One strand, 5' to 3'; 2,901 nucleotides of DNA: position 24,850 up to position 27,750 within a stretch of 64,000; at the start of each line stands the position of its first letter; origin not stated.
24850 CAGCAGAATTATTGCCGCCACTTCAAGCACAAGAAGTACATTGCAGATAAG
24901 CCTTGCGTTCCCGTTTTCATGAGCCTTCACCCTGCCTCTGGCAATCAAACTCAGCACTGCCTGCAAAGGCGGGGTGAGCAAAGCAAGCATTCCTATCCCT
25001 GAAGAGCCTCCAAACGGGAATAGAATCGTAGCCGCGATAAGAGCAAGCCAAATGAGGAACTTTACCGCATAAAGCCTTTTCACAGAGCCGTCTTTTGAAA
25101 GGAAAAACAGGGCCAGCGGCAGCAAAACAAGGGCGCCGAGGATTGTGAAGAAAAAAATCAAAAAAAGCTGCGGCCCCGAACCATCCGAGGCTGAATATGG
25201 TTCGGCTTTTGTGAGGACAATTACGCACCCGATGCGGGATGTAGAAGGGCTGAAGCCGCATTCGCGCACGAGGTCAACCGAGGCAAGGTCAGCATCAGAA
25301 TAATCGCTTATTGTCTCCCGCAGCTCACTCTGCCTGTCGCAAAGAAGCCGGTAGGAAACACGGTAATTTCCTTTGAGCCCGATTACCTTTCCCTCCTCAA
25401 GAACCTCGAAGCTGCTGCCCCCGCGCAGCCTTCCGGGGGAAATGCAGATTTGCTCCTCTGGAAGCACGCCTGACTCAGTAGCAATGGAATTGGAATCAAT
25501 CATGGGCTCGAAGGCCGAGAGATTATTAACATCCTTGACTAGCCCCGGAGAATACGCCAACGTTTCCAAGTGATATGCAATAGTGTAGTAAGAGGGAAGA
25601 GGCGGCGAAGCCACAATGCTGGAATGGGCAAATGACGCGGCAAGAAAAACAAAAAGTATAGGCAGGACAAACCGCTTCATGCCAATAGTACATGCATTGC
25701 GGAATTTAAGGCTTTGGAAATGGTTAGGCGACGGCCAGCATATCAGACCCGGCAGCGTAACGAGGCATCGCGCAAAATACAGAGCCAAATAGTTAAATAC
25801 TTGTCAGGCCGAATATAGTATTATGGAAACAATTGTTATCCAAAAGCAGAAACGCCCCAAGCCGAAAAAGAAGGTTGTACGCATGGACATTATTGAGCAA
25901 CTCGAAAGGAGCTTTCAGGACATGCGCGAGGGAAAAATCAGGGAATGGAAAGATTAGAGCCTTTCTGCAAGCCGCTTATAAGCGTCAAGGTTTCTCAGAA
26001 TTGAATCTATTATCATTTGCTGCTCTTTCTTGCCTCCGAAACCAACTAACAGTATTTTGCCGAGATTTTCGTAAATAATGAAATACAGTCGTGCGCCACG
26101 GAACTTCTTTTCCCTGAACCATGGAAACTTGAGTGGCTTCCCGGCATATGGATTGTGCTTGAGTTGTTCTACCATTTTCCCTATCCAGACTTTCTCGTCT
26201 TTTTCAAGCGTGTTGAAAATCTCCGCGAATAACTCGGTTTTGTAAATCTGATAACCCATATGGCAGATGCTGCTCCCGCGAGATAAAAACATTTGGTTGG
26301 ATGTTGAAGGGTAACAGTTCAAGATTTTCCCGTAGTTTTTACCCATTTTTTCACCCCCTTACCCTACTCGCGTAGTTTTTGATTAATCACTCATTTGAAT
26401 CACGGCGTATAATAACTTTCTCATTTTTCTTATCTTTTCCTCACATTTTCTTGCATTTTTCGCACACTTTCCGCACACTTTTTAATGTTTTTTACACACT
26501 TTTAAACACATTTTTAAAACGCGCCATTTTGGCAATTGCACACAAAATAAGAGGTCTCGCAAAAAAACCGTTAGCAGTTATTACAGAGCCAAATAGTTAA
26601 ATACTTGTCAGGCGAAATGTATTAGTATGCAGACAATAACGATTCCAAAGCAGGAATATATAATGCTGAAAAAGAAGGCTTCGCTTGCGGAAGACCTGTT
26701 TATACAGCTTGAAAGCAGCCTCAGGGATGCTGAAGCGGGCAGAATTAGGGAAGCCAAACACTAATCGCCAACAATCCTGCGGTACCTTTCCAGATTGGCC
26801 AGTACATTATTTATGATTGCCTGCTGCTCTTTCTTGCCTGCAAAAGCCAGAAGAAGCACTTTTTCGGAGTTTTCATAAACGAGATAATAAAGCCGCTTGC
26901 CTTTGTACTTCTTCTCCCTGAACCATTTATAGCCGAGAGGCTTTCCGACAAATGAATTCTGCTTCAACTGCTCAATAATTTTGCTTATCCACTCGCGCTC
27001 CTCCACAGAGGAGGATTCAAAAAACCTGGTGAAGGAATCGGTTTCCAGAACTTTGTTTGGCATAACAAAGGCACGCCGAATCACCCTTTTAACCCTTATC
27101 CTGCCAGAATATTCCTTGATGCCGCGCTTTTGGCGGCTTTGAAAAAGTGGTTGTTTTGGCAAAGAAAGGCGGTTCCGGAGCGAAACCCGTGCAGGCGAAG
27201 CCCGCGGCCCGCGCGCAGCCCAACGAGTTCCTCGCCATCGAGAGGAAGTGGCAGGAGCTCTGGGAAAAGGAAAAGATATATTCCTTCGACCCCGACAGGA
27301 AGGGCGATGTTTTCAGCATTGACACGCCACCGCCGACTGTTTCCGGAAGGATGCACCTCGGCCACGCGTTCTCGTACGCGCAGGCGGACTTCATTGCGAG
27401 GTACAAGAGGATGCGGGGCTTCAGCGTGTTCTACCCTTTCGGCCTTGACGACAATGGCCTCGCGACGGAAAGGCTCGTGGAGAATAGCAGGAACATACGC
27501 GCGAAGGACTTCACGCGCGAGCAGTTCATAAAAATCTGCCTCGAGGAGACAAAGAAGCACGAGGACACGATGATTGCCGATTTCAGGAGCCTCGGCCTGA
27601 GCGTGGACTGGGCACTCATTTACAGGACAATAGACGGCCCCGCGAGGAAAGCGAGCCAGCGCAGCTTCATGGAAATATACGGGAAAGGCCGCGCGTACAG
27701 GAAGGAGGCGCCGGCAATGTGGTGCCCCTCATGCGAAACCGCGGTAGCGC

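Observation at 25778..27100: Tandemly duplicated TA-like module with convergent genes whose stop codons overlap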

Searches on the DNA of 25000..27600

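Call 73: search_rna_families(source=window, start=25000, end=27600, threshold=evalue, max_evalue=1)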
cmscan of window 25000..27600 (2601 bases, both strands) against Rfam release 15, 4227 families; matches with E-value up to 1: 0.
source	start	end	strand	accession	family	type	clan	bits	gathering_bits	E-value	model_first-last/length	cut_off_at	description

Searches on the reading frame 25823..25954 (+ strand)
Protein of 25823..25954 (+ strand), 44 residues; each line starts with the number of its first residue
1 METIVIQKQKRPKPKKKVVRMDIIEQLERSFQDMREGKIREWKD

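Call 4: search_protein_families(library=pfam, proteins=[window:25823-25954:+], max_evalue=1)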
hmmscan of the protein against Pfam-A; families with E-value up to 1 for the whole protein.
seq(44 aa): 0 families

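Call 5: search_protein_families(library=ncbifam, proteins=[window:25823-25954:+], max_evalue=1)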
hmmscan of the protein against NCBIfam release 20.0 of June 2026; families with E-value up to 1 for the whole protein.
seq(44 aa): 0 families

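Call 23: list_cluster_members(proteins=[window:25823-25954:+, window:26627-26761:+, window:25957-26259:-, window:25957-26346:-, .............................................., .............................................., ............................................, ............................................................])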
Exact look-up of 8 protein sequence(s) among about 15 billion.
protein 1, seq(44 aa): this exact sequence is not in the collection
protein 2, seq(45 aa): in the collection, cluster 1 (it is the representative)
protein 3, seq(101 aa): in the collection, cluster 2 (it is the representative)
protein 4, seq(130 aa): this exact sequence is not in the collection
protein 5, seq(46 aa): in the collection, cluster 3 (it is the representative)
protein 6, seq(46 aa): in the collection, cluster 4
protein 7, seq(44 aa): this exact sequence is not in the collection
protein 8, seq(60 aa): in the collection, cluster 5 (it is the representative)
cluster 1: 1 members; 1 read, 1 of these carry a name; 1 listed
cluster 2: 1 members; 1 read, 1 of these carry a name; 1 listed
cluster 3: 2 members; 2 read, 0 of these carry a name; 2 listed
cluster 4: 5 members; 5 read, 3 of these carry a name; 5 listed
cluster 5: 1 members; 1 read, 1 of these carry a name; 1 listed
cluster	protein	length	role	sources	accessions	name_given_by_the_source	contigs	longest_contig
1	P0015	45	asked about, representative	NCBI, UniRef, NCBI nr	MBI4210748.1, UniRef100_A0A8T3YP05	MAG: hypothetical protein HY544_04555 [Candidatus Diapherotrites archaeon] | Uncharacterized protein n=1 Tax=Candidatus Iainarchaeum sp. TaxID=3101447 ... | hypothetical protein [Candidatus Diapherotrites archaeon]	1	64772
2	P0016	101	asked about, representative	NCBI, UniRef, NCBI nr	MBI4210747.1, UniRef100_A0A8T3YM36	MAG: hypothetical protein HY544_04550 [Candidatus Diapherotrites archaeon] | Type II toxin-antitoxin system RelE/ParE family toxin n=1 Tax=Candidatus Iainarchaeum sp. ... | hypothetical protein [Candidatus Diapherotrites archaeon]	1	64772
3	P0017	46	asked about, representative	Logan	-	-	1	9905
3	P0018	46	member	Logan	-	-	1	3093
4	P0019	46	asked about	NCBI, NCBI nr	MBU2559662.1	hypothetical protein KKA03_02080 [archaeon] | hypothetical protein [archaeon]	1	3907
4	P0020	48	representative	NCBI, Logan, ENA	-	-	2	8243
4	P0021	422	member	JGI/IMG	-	dihydrofolate synthase/folylpolyglutamate synthase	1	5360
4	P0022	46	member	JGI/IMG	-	hypothetical protein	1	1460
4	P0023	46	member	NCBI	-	-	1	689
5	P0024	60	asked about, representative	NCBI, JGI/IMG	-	hypothetical protein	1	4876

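Call 24: find_homologous_proteins(query=A1, max_evalue=0.01)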
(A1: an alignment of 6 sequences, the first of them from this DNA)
Query A1 (6 sequences) (44 aa, profile of the alignment): 178 proteins with E <= 0.01 among 490 candidates; the best 120 are listed.
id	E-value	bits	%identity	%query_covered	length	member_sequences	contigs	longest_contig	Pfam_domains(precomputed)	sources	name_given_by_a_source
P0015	2.8e-20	90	45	98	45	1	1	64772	-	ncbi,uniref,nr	ncbi:MAG: hypothetical protein HY544_04555 [Candidatus Diapherotrites archaeon]|uniref:Uncharacteriz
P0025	3.3e-19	86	30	89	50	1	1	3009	-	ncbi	-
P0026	5.7e-19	86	30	89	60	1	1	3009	-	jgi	jgi:hypothetical protein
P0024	5.7e-19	86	28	89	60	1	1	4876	-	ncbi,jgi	jgi:hypothetical protein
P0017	8.6e-19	85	38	89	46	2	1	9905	-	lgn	-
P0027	1.8e-18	84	40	93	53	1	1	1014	-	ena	-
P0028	2.2e-18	84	42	43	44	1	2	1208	-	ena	-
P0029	3.2e-18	83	47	95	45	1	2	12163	-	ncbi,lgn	-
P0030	3.5e-18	83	53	43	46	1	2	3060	-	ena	-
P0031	3.7e-18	83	53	43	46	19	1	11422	-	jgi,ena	-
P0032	4.4e-18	83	48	89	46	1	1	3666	-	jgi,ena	-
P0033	6.3e-18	82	42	95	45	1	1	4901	-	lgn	-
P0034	6.5e-18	82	58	43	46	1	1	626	-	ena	-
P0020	7.8e-18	82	42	43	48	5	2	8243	-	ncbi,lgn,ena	-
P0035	1.2e-17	81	58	43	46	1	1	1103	-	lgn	-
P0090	2.8e-14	71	35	98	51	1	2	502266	-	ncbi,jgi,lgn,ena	-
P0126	8.4e-13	66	31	93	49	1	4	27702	-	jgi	-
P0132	1.4e-12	65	26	93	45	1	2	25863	-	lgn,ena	-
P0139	2.7e-12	64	29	89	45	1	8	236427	-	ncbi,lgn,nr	ncbi:hypothetical protein HYY74_04500 [Candidatus Woesearchaeota archaeon]|nr:hypothetical protein [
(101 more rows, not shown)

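Call 72: search_protein_families(library=padloc, proteins=[window:25823-25954:+], max_evalue=1)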
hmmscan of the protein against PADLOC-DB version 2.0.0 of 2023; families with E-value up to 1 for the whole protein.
seq(44 aa): 0 families

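Call 76: find_encoding_contigs(protein=P0090, flank=1200, max_places=2)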
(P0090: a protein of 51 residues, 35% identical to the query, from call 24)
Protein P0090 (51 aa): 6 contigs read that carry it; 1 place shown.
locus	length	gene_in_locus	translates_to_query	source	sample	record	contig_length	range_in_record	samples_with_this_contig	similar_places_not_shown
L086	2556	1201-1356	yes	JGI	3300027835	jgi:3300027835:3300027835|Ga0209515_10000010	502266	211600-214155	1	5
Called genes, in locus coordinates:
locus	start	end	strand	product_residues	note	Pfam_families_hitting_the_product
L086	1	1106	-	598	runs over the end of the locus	-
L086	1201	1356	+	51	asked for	-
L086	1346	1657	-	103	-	PF05016:ParE_toxin (weak)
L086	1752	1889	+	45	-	-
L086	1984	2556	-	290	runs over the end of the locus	PF01794:Ferric_reduct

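Call 77: find_encoding_contigs(protein=P0139, flank=1200, max_places=2)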
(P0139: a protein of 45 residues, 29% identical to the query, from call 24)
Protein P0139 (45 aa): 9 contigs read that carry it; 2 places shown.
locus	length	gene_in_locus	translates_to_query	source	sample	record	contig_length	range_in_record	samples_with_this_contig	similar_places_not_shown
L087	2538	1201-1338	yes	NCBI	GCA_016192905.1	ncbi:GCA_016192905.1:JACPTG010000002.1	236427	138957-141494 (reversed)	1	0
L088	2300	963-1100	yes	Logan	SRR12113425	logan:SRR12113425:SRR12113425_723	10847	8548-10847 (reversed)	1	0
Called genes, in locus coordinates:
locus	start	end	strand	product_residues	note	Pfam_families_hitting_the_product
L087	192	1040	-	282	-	-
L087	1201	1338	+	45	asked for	-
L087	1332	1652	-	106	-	-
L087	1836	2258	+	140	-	-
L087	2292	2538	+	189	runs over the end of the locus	-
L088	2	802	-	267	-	?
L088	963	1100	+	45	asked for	-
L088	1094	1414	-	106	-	-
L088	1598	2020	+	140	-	-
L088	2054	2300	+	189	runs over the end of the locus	-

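Call 78: find_encoding_contigs(protein=P0126, flank=1200, max_places=2)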
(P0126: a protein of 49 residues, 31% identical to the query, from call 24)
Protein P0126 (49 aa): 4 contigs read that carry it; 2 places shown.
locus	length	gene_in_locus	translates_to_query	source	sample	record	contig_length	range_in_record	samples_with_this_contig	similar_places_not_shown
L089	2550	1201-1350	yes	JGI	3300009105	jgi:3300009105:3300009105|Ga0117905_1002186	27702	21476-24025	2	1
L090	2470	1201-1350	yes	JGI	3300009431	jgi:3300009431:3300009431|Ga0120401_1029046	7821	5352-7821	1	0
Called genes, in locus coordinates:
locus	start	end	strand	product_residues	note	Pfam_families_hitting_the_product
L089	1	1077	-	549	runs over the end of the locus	PF03485:Arg_tRNA_synt_N, PF00750:tRNA-synt_1d, PF01921:tRNA-synt_1f (faint), PF09334:tRNA-synt_1g (faint), PF05746:DALR_1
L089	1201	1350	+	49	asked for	-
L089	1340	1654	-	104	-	PF05016:ParE_toxin (weak)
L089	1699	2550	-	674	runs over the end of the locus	-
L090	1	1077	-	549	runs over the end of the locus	PF03485:Arg_tRNA_synt_N, PF00750:tRNA-synt_1d, PF01921:tRNA-synt_1f (faint), PF09334:tRNA-synt_1g (faint), PF05746:DALR_1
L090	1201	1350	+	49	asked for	-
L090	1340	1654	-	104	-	PF05016:ParE_toxin (weak)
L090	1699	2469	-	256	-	?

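Call 79: find_encoding_contigs(protein=P0132, flank=1200, max_places=2)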
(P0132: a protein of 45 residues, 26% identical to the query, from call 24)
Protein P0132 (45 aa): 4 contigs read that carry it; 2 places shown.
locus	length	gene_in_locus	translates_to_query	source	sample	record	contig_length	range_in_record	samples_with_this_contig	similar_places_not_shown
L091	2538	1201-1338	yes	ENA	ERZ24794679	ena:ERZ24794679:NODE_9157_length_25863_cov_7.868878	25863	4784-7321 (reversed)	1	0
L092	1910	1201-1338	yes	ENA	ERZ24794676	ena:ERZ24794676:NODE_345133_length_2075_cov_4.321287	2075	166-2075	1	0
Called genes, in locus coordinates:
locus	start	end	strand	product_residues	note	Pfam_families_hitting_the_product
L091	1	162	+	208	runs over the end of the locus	PF05552:MS_channel_1st_1 (weak), PF00924:MS_channel_2nd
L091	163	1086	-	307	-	PF00535:Glycos_transf_2, PF13641:Glyco_tranf_2_3, PF13506:Glyco_transf_21 (weak)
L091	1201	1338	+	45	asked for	-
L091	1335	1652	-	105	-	-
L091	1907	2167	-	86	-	-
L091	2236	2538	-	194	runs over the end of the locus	PF01725:Ham1p_like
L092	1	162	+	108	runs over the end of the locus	?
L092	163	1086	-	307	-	PF00535:Glycos_transf_2, PF13641:Glyco_tranf_2_3, PF13506:Glyco_transf_21 (weak)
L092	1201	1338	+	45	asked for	-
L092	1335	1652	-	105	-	-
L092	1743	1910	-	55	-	?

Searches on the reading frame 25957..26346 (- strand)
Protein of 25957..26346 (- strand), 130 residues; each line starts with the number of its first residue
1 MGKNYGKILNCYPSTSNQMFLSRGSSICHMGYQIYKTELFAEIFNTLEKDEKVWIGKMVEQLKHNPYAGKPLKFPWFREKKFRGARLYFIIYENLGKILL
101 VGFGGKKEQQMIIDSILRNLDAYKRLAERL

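Call 4: search_protein_families(library=pfam, proteins=[window:25957-26346:-], max_evalue=1)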
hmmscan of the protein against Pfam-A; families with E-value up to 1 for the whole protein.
seq(130 aa): 0 families

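Call 5: search_protein_families(library=ncbifam, proteins=[window:25957-26346:-], max_evalue=1)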
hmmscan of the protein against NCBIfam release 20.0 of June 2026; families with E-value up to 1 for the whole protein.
seq(130 aa): 1 family
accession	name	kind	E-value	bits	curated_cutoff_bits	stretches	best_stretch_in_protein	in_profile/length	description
TIGR02683.1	upstrm_HI1419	hypoth_equivalog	0.075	13.4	62.85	1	33-111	2-83/95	type II toxin-antitoxin system RelE/ParE family toxin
